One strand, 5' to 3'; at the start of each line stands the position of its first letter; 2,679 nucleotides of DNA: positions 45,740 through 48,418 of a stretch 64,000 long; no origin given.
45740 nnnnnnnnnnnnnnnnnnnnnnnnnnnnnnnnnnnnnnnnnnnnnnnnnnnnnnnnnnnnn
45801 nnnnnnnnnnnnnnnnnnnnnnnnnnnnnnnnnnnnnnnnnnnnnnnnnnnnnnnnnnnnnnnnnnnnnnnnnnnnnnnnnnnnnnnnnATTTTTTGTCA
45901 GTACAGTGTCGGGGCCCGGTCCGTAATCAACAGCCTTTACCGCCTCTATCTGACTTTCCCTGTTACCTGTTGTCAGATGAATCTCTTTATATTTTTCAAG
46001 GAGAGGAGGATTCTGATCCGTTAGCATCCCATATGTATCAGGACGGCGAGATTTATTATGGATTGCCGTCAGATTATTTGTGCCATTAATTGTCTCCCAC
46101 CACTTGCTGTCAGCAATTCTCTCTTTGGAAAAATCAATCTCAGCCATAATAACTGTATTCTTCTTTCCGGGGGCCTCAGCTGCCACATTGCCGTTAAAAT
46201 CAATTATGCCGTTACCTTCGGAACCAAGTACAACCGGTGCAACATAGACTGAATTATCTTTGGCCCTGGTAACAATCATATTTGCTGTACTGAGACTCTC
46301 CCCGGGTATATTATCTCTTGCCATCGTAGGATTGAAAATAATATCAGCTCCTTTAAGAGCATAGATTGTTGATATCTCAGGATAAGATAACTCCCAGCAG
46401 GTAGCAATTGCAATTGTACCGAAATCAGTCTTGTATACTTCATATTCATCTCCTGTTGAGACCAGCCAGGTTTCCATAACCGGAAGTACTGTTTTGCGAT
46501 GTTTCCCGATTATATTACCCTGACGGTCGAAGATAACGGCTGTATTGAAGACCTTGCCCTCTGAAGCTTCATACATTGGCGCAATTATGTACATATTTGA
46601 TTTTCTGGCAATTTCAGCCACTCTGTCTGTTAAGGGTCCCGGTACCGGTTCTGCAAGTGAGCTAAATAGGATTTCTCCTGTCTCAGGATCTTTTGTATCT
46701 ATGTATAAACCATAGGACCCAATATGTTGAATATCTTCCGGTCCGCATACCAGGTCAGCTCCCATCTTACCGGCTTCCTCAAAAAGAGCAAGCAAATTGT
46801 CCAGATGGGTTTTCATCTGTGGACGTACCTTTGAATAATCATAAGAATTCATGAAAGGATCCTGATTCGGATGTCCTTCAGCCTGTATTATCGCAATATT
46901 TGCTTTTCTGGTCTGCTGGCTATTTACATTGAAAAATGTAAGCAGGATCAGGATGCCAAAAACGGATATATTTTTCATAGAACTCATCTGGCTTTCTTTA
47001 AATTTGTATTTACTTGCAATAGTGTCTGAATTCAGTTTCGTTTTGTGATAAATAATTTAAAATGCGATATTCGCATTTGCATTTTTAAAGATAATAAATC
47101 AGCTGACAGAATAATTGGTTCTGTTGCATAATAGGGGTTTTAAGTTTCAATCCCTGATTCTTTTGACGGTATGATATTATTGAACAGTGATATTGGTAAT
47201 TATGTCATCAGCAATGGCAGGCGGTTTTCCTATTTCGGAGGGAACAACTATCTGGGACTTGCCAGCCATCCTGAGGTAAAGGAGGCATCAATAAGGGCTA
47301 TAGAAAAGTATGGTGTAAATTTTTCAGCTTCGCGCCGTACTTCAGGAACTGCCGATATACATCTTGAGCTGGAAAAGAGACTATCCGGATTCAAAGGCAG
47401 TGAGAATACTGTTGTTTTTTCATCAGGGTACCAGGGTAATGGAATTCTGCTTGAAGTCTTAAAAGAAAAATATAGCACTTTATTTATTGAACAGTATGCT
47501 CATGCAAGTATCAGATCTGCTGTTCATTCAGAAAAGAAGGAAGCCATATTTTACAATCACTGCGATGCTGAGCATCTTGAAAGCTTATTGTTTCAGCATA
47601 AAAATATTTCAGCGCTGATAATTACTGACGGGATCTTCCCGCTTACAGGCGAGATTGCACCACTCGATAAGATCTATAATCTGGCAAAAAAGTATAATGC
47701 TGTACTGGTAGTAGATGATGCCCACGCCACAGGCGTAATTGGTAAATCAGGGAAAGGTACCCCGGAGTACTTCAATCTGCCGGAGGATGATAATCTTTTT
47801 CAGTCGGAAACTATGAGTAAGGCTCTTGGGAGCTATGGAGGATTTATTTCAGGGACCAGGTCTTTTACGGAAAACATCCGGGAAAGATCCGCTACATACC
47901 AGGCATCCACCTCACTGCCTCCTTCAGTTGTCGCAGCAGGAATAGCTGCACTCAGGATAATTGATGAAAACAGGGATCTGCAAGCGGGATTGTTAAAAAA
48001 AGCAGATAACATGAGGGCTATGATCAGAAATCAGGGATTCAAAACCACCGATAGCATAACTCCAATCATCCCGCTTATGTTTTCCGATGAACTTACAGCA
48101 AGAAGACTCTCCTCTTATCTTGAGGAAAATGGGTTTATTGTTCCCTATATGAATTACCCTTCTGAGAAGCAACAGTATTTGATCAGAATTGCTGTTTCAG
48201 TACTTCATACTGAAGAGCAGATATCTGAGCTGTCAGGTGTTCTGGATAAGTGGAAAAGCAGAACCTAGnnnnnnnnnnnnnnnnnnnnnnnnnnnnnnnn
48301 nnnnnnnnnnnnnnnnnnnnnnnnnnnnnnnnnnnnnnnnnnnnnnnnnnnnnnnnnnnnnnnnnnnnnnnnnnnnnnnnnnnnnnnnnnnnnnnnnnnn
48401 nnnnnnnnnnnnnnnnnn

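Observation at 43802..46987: Secreted fusion of a nitrilase-superfamily C-N hydrolase to a GH20-like hexosaminidase domain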

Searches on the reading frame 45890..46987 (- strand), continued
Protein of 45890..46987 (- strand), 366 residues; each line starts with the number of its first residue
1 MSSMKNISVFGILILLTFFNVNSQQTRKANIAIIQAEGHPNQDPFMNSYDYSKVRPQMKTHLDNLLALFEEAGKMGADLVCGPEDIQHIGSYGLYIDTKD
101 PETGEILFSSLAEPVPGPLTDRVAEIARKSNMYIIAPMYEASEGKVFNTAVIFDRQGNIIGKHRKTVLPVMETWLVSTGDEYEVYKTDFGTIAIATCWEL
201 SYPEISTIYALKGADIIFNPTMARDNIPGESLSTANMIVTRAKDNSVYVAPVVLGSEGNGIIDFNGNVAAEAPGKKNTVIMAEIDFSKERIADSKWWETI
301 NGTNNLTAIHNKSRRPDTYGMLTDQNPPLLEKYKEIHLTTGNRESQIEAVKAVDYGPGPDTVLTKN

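Call 62: search_protein_families(library=pfam, alignment_id=A3, max_evalue=0.00001)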
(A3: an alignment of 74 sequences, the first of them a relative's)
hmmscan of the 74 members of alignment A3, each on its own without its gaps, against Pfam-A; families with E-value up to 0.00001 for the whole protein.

A. member 1, L043:30-872:+ (280 aa): 3 families
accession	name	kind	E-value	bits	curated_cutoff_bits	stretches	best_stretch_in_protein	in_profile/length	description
PF02278.25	Lyase_8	-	3.2e-19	69.9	27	1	8-81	182-254/254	Polysaccharide lyase family 8, super-sandwich domain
PF02884.22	Lyase_8_C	-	2.3e-18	66.8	22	1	95-158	1-67/69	Polysaccharide lyase family 8, C-terminal beta-sandwich domain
PF18962.6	Por_Secre_tail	-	2.8e-09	37.6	27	1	212-278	3-74/75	Secretion system C-terminal sorting domain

B. families by the number of members that match (of 74 scanned): 107 families (the first 25 are shown)
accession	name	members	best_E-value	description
PF13561.12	adh_short_C2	2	1.8e-48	Enoyl-(Acyl carrier protein) reductase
PF00106.31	adh_short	2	1.9e-45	short chain dehydrogenase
PF08240.17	ADH_N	2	1.2e-28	Alcohol dehydrogenase GroES-like domain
PF01261.30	AP_endonuc_2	2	1.4e-18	Xylose isomerase-like TIM barrel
PF00107.32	ADH_zinc_N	2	6.1e-18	Zinc-binding dehydrogenase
PF08659.16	KR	2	1.1e-14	KR domain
PF00365.25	PFK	1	5.4e-110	Phosphofructokinase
PF13310.11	Virulence_RhuM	1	1.9e-109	Virulence protein RhuM family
PF00282.25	Pyridoxal_deC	1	3.5e-102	Pyridoxal-dependent decarboxylase conserved domain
PF01244.27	Peptidase_M19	1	1.5e-95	Membrane dipeptidase (Peptidase family M19)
PF01041.23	DegT_DnrJ_EryC1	1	3.1e-88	DegT/DnrJ/EryC1/StrS aminotransferase family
PF02401.23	LYTB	1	3.2e-79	LytB protein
PF00977.27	His_biosynth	1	9.7e-77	Histidine biosynthesis protein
PF21252.2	Glyco_hydro_109_C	1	3e-71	Glycosyl hydrolase 109, C-terminal domain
PF02424.20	ApbE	1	6.3e-71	ApbE family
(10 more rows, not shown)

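Call 63: search_protein_representatives(alignment_id=A2)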
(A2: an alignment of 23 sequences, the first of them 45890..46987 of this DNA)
Query: 23 sequences, 362 profile positions. Proteins with E-value up to 0.001 (for the whole library): 8619; up to 1e-10: 2473; up to 1e-30: 108. The best 150 are listed.
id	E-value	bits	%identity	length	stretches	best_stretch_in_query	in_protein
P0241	8.9e-177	603.6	-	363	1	6-361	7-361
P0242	3.3e-87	309.0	-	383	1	24-361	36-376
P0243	4.0e-72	259.3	-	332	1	40-345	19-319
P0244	1.2e-71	257.7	-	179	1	1-165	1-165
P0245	6.1e-68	245.6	-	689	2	110-322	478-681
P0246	4.7e-65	236.1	-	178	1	99-220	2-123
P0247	1.1e-64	234.8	-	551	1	15-349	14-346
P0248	9.3e-61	221.9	-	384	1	18-343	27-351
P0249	5.9e-60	219.3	-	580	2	63-325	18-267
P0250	1.6e-59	217.9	-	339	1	31-336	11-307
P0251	6.3e-59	215.9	-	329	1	30-334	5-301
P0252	2.8e-56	207.2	-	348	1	41-339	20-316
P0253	1.5e-55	204.8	-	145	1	5-142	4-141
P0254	4.0e-52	193.5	-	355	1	41-335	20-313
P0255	1.8e-50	188.1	-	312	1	26-335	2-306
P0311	4.3e-34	134.2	-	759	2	113-262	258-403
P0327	2.4e-32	128.5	-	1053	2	110-222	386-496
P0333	5.8e-32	127.2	-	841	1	109-324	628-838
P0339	1.9e-31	125.5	-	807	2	114-286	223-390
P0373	1.5e-29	119.3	-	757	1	114-324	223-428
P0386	5.3e-29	117.5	-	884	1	103-287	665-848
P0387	6.4e-29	117.2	-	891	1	111-325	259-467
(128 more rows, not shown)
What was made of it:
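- Closest known: Nitrilase-superfamily small-molecule amidases and carbamoylases. Different: There is one 50%-identity cluster at 604 bits, and the next relative scores 309 bits (call 63).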

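Call 64: search_protein_families(library=pfam, proteins=[P0245, P0247, P0249, P0311, P0327, P0333, P0339, P0386, P0387, P0373], max_evalue=0.001)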
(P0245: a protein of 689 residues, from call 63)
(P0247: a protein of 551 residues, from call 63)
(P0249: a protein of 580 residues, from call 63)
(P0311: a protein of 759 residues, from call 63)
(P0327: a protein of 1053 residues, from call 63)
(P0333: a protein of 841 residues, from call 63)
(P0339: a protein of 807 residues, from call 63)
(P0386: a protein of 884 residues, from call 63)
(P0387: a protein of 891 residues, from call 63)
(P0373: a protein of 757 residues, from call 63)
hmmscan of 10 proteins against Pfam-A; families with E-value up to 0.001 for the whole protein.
P0245 (689 aa): 1 family
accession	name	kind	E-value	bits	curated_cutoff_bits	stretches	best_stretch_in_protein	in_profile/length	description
PF00795.27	CN_hydrolase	-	3.1e-80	269.6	23.2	2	451-649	26-250/256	Carbon-nitrogen hydrolase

P0247 (551 aa): 1 family
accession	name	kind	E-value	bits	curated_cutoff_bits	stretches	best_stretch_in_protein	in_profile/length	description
PF00795.27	CN_hydrolase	-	2.8e-36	125.6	23.2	1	54-284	11-248/256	Carbon-nitrogen hydrolase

P0249 (580 aa): 1 family
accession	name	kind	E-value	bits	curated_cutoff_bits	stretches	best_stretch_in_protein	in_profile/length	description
PF00795.27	CN_hydrolase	-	1.3e-66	225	23.2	2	20-236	21-251/256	Carbon-nitrogen hydrolase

P0311 (759 aa): 1 family
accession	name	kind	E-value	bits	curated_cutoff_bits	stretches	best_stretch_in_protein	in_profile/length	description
PF00795.27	CN_hydrolase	-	3.3e-45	154.9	23.2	2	492-700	19-250/256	Carbon-nitrogen hydrolase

P0327 (1053 aa): 1 family
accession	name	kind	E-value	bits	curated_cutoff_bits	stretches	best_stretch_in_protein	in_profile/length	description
PF00795.27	CN_hydrolase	-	1.3e-46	159.5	23.2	2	357-577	16-249/256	Carbon-nitrogen hydrolase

P0333 (841 aa): 3 families
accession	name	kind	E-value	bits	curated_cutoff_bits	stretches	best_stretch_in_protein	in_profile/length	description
PF00795.27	CN_hydrolase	-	9.4e-44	150.1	23.2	1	584-803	8-249/256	Carbon-nitrogen hydrolase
PF00246.29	Peptidase_M14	-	5.6e-21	75.8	21.6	1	159-303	8-184/286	Zinc carboxypeptidase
PF18027.6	Pepdidase_M14_N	-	8.3e-08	32.8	23.2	1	24-141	1-104/107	Cytosolic carboxypeptidase N-terminal domain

P0339 (807 aa): 2 families
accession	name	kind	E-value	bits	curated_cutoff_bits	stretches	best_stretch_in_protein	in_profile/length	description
PF00795.27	CN_hydrolase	-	1.6e-41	142.8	23.2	1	189-392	15-250/256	Carbon-nitrogen hydrolase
PF00041.27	fn3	-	8.2e-05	23.2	25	0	433-501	2-69/84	Fibronectin type III domain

P0386 (884 aa): 2 families
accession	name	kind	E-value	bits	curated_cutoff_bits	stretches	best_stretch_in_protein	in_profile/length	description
PF00795.27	CN_hydrolase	-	6.7e-38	130.9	23.2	1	629-850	11-251/256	Carbon-nitrogen hydrolase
PF00149.33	Metallophos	-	2.1e-09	38.5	21.5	1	125-312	3-190/191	Calcineurin-like phosphoesterase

P0387 (891 aa): 2 families
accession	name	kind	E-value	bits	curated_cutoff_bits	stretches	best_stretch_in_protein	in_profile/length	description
PF00795.27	CN_hydrolase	-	5.7e-45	154.1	23.2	1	232-438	28-250/256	Carbon-nitrogen hydrolase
PF14592.12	Chondroitinas_B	-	5.7e-09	35.9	24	1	513-753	1-248/426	Chondroitinase B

P0373 (757 aa): 2 families
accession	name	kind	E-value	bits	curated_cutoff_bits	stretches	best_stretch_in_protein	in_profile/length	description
PF00795.27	CN_hydrolase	-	3.5e-45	154.8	23.2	1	188-395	19-250/256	Carbon-nitrogen hydrolase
PF04389.22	Peptidase_M28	-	2.8e-19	70.1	21.3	1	548-748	1-191/193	Peptidase family M28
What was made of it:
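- More distant relatives of the amidase are fused to M14 and M28 peptidases and to a PL6-like domain (calls 63, 64).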

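Call 81: predict_structure(alignment_id=A2)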
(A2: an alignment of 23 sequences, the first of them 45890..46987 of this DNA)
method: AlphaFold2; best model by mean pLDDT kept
length: 366 residues; sequences in the alignment: 23
mean_pLDDT: 63.4   pTM: 0.67
mean pLDDT of the five models: 63.4, 63.1, 60.7, 57.1, 49.0
residues with pLDDT >= 90: 61; 70-90: 103; 50-70: 54; < 50: 148
segments of 3 or more residues with pLDDT < 50: 21-24, 166-181, 196-212, 222-247, 250-258, 289-343, 345-347, 349-366
pLDDT, mean of each block of 10 residues (from residue 1): 71 69 61 78 78 91 93 95 79 73 87 94 98 91 82 94 57 34 68 54 37 55 44 41 45 46 61 77 69 37 40 41 38 31 46 43 34
secondary structure, 60 per line:
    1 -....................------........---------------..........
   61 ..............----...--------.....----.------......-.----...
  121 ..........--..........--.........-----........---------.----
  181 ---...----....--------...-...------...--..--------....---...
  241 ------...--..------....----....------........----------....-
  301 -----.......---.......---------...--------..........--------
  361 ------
elements in order: H2-21 E28-35 H51-74 E79-81 H90-94 H107-111 H118-130 E133-142 E145-153 E159-166 E184-186 E191-194 E207-209 E216-218 H231-234 E238-240 E247-249 E260-263 E268-271 E278-285 H296-299 H306-312 H316-322 H343-352
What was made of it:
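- On Nitrilase superfamily (Pfam CN_hydrolase PF00795): However, the model has mean pLDDT 63, with residues 196-258 below 50 (call 81), and coordinates could not be inspected.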

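Call 89: fold_search(model_id=the predicted structure, library=pdb)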
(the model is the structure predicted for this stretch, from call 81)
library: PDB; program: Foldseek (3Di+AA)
matches with E <= 10: 1107; with E <= 0.001: 213
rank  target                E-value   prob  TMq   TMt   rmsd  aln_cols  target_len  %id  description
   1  6le2_A                4.4e-15  1.00  0.45  0.52   8.6       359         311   18  Structure of D-carbamoylase mutant from Nitratireductor indicus (released 2020-10-28)
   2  2w1v_A                1.0e-14  1.00  0.48  0.62   5.9       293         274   19  Crystal structure of mouse nitrilase-2 at 1.4A resolution (released 2008-12-16)
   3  6lcg_A                1.3e-14  1.00  0.48  0.57   9.0       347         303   19  Structure of D-carbamoylase mutant from Nitratireductor indicus (released 2020-10-28)
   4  6led_A                1.7e-14  1.00  0.47  0.55   8.4       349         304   18  Structure of D-carbamoylase mutant from Nitratireductor indicus (released 2020-10-28)
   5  6led_B                2.7e-14  1.00  0.46  0.55   9.0       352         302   19  Structure of D-carbamoylase mutant from Nitratireductor indicus (released 2020-10-28)
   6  6lei_B                3.1e-14  1.00  0.48  0.56   8.3       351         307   19  Structure of D-carbamoylase from Nitratireductor indicus (released 2020-10-28)
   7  5h8k_I                3.2e-14  1.00  0.52  0.64   7.4       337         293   20  Crystal structure of Medicago truncatula N-carbamoylputrescine amidohydrolase (MtCPA) C158S mutant (released 2016-04-20)
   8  5h8i_H                3.4e-14  1.00  0.51  0.64   7.2       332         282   21  Crystal structure of Medicago truncatula N-carbamoylputrescine amidohydrolase (MtCPA) in complex with N-(dihydroxymeth (released 2016-04-20)
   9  6le2_B                3.6e-14  1.00  0.43  0.50   9.6       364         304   18  Structure of D-carbamoylase mutant from Nitratireductor indicus (released 2020-10-28)
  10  5g3o_A                3.9e-14  1.00  0.49  0.62   7.1       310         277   19  Bacillus cereus formamidase (BceAmiF) inhibited with urea. (released 2017-04-12)
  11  5h8i_E                4.3e-14  1.00  0.50  0.60  10.0       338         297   20  Crystal structure of Medicago truncatula N-carbamoylputrescine amidohydrolase (MtCPA) in complex with N-(dihydroxymeth (released 2016-04-20)
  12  5g3o_E                4.9e-14  1.00  0.49  0.62   7.3       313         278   19  Bacillus cereus formamidase (BceAmiF) inhibited with urea. (released 2017-04-12)
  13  5g3o_C                4.9e-14  1.00  0.48  0.62   7.2       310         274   19  Bacillus cereus formamidase (BceAmiF) inhibited with urea. (released 2017-04-12)
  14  6lei_A                5.8e-14  1.00  0.48  0.56   8.3       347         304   18  Structure of D-carbamoylase from Nitratireductor indicus (released 2020-10-28)
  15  5h8k_P                6.2e-14  1.00  0.52  0.65   7.6       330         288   21  Crystal structure of Medicago truncatula N-carbamoylputrescine amidohydrolase (MtCPA) C158S mutant (released 2016-04-20)
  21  5g3p_C                8.7e-14  1.00  0.49  0.54   6.5       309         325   19  Bacillus cereus formamidase (BceAmiF) acetylated at the active site. (released 2017-04-12)
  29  5g3p_B                1.4e-13  1.00  0.49  0.54   6.5       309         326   19  Bacillus cereus formamidase (BceAmiF) acetylated at the active site. (released 2017-04-12)
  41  5g3p_A                2.7e-13  1.00  0.51  0.56   8.5       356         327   19  Bacillus cereus formamidase (BceAmiF) acetylated at the active site. (released 2017-04-12)
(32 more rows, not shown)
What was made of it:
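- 46118..46909 (-): Nitrilase-superfamily (CN_hydrolase) amidase domain, residues ~27-290. Catalytic E84 (46736-46738), K165 (46493-46495), E172 (46472-46474), C197 (46397-46399). Foldseek probability 1.0 to D-carbamoylase, Nit2, CPA and formamidase (call 89).
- On Nitrilase superfamily (Pfam CN_hydrolase PF00795): Foldseek probability 1.0 to many superfamily structures (call 89).
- A formamidase structure acetylated at the active site (5g3p) is among the structural neighbours (call 89). Structural neighbours include N-carbamoyl-D-amino-acid hydrolases (call 89).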

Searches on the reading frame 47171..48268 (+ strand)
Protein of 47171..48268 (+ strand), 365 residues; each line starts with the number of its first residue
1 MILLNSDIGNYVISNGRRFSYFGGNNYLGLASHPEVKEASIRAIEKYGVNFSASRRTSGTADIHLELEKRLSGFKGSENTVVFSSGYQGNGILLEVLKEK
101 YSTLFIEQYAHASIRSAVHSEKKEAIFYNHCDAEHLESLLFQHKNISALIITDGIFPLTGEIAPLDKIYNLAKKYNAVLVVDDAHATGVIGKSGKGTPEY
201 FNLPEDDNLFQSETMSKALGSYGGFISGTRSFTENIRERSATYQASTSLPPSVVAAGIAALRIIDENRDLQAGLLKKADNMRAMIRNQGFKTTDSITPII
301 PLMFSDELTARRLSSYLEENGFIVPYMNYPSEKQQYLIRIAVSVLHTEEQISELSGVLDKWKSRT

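Call 8: search_protein_families(library=pfam, proteins=[window:47171-48268:+], max_evalue=0.001)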
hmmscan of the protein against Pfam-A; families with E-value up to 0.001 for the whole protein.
window:47171-48268:+ (365 aa): 4 families
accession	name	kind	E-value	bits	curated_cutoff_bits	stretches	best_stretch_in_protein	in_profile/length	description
PF00155.27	Aminotran_1_2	-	2.8e-44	152.2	19.7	1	22-354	6-357/361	Aminotransferase class I and II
PF01053.26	Cys_Met_Meta_PP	-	1.9e-05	23.9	27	1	54-190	47-181/381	Cys/Met metabolism PLP-dependent enzyme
PF00202.27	Aminotran_3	-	5.9e-05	22.4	30.5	1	34-287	95-324/403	Aminotransferase class-III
PF01041.23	DegT_DnrJ_EryC1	-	0.0002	21.1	19.8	1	65-189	27-152/360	DegT/DnrJ/EryC1/StrS aminotransferase family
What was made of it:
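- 47171..48268 (+): Divergently transcribed BioF/Kbl-family PLP enzyme (alpha-oxoamine synthase-like, cytoplasmic). It is the most constant neighbour of the amidase gene. Pfam (call 8).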

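Call 74: search_solved_structures(query=window:47171-48268:+, max_evalue=1e-30)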
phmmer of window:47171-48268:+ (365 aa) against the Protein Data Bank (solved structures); distinct sequences matched with E-value up to 1e-30: 42.
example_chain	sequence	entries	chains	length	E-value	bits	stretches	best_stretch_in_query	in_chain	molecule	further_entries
8s1y_A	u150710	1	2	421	2.9e-66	227.5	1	15-354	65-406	8-amino-7-oxononanoate synthase/2-amino-3-ketobutyrate coenzyme A ligase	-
7poa_A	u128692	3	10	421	7.5e-66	226.1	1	15-354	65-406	8-amino-7-oxononanoate synthase/2-amino-3-ketobutyrate coenzyme A ligase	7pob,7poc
7v58_A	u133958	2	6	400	1.7e-57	198.7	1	12-353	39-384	2-amino-3-ketobutyrate coenzyme A ligase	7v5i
3a2b_A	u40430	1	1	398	7.5e-57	196.6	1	13-354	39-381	Serine palmitoyltransferase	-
8guh_A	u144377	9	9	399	7.6e-57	196.5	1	13-354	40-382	Serine palmitoyltransferase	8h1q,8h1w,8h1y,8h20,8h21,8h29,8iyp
3tqx_A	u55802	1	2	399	1.9e-55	192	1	20-352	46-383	2-amino-3-ketobutyrate coenzyme A ligase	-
1fc4_A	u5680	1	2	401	3.4e-55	191.1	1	8-353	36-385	2-AMINO-3-KETOBUTYRATE CONENZYME A LIGASE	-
7bxp_A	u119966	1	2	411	2.7e-52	181.6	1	14-351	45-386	2-amino-3-ketobutyrate coenzyme A ligase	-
7bxq_A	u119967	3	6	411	1.6e-51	179.1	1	14-351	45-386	2-amino-3-ketobutyrate coenzyme A ligase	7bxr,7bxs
5vnx_A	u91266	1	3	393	3.3e-44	155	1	11-356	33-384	8-amino-7-oxononanoate synthase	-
2x8u_A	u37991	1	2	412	4e-44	154.7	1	13-359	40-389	SERINE PALMITOYLTRANSFERASE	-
5jay_A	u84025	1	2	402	9.2e-44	153.5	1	12-358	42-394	8-amino-7-oxononanoate synthase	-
2jgt_A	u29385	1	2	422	2.7e-43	152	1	15-357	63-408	SERINE PALMITOYLTRANSFERASE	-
2jg2_A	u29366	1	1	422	2.7e-43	152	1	15-357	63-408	SERINE PALMITOYLTRANSFERASE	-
2w8j_A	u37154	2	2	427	2.8e-43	151.9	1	15-357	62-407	SERINE PALMITOYLTRANSFERASE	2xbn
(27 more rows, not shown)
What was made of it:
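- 47171..48268 (+): PDB AONS/KBL, E 3e-66 (call 74).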
